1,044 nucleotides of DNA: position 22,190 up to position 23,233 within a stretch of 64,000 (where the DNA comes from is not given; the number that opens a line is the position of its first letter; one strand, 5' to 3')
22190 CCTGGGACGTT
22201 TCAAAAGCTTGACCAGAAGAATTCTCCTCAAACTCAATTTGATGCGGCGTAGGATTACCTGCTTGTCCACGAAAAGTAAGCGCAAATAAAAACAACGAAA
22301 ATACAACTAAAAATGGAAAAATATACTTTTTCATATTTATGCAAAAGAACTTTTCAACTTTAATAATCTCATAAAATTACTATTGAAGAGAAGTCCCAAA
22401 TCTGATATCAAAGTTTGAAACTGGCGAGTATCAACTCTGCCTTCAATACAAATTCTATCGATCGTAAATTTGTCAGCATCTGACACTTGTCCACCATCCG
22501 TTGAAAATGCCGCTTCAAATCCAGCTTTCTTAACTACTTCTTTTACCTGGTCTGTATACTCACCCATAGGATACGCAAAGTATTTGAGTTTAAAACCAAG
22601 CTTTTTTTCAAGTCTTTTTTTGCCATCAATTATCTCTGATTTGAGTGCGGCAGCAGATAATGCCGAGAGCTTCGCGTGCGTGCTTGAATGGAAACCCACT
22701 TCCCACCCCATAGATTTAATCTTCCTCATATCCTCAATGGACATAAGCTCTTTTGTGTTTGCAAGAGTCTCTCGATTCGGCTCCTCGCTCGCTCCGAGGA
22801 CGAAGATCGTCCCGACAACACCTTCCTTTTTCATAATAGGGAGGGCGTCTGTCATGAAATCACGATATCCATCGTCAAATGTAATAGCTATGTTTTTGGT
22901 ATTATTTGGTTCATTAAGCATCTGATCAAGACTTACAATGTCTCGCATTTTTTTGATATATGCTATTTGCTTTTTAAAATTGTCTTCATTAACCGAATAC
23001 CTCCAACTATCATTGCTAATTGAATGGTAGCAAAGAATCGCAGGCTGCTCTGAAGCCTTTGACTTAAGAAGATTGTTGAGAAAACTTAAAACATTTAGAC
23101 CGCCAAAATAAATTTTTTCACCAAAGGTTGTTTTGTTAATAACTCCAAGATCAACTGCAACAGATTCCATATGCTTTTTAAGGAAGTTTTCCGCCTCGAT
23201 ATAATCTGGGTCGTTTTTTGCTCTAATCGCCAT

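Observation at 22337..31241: Three unusual enzyme fusions in the glycan locus: kinase-fold+CE4 deacetylase, DegT aminotransferase+GT2, and Wzx-like flippase+GT4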

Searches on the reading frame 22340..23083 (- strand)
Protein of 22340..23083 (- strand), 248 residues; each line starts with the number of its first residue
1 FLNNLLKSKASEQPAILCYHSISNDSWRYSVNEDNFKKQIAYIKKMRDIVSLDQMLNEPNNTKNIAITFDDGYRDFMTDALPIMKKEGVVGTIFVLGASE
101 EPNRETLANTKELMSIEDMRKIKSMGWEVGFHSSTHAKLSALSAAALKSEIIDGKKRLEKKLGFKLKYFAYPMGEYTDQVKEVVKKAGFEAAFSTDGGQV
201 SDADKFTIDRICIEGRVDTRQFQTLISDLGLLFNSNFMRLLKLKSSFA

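Call 48: search_solved_structures(query=window:22340-23083:-, max_evalue=0.001, show_alignments=3)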
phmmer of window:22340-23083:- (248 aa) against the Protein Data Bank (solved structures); distinct sequences matched with E-value up to 0.001: 28.
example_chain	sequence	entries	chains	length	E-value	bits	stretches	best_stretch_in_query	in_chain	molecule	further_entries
6dq3_A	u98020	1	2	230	2.5e-11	46.7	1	57-213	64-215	Polysaccharide deacetylase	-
4wcj_A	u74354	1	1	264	1e-09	41.4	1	15-196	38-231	Polysaccharide deacetylase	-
6go1_A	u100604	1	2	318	1.3e-08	37.8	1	4-199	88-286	Polysaccharide deacetylase-like protein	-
7ax7_A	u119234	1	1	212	2.1e-08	37.1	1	61-173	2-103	Endo-1,4-beta-xylanase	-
2c1g_A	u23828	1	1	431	4.7e-08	36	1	52-182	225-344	PEPTIDOGLYCAN GLCNAC DEACETYLASE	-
8hfa_A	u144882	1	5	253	1.3e-07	34.5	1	62-191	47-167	NodB homology domain-containing protein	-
2c1i_A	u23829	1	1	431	2.4e-07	33.7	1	52-182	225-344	PEPTIDOGLYCAN GLCNAC DEACETYLASE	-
7y51_A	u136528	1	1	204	7e-07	32.2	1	57-191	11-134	Predicted xylanase/chitin deacetylase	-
7fbw_A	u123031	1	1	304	1.9e-06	30.7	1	57-191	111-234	Predicted xylanase/chitin deacetylase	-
6h8l_A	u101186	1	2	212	2.2e-06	30.5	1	59-212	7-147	Peptidoglycan-N-acetylmuramic acid deacetylase PdaC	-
2j13_A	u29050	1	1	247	2.5e-06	30.3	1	61-193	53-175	POLYSACCHARIDE DEACETYLASE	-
6hm9_A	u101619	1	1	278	2.9e-06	30.1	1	57-183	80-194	Putative polysaccharide deacetylase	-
1ny1_A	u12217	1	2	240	6.1e-06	29.1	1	61-193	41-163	Probable polysaccharide deacetylase pdaA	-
7bly_A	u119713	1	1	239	6.4e-06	29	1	52-192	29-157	Aspergillus niger contig An12c0130, genomic contig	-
1w1a_1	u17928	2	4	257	7.4e-06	28.8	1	60-193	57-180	PROBABLE POLYSACCHARIDE DEACETYLASE PDAA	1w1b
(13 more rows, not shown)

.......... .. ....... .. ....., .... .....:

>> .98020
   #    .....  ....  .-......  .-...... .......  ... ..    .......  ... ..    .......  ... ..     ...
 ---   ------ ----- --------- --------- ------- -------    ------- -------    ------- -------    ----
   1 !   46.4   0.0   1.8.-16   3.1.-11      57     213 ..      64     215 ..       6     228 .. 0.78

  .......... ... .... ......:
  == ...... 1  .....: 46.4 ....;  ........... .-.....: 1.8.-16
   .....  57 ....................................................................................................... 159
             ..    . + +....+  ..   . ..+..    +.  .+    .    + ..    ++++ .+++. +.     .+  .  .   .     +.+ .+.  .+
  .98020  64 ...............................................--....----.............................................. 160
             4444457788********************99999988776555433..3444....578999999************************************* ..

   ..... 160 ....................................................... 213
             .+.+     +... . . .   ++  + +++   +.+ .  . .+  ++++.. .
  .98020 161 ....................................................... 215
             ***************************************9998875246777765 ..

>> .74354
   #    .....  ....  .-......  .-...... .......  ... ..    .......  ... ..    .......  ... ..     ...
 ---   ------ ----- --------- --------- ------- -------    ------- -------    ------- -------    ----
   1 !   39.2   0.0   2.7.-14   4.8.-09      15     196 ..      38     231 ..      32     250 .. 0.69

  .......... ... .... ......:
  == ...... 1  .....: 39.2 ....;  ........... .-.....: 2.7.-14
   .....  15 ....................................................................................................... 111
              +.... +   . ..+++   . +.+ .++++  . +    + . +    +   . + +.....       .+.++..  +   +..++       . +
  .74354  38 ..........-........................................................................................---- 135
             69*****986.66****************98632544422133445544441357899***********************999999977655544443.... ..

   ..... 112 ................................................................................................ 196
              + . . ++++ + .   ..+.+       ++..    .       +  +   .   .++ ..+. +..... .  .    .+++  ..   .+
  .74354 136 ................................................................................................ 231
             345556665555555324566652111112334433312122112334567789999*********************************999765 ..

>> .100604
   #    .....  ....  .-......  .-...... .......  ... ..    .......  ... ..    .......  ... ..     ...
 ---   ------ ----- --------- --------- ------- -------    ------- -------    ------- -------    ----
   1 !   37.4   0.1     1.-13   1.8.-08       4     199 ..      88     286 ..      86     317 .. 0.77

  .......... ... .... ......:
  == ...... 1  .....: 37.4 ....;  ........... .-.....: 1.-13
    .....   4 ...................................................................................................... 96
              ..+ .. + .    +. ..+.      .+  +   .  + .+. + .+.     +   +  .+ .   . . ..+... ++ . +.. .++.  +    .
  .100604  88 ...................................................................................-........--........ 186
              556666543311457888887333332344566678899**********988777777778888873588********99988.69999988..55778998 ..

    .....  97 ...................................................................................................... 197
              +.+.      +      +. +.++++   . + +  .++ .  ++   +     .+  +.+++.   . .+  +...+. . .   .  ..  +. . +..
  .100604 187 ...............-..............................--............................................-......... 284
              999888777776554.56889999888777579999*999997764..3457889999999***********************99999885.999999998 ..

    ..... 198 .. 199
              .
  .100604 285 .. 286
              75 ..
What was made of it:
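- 22337..24118 (-): Fusion (i), 593 aa, cytoplasmic. A kinase-fold domain (aa 1-355, about 23054-24118) is fused to a CE4/NodB de-N-acetylase (aa 356-593, about 22340-23053). The closest solved CE4 structures are 6dq3 and IcaB 4wcj (call 48).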
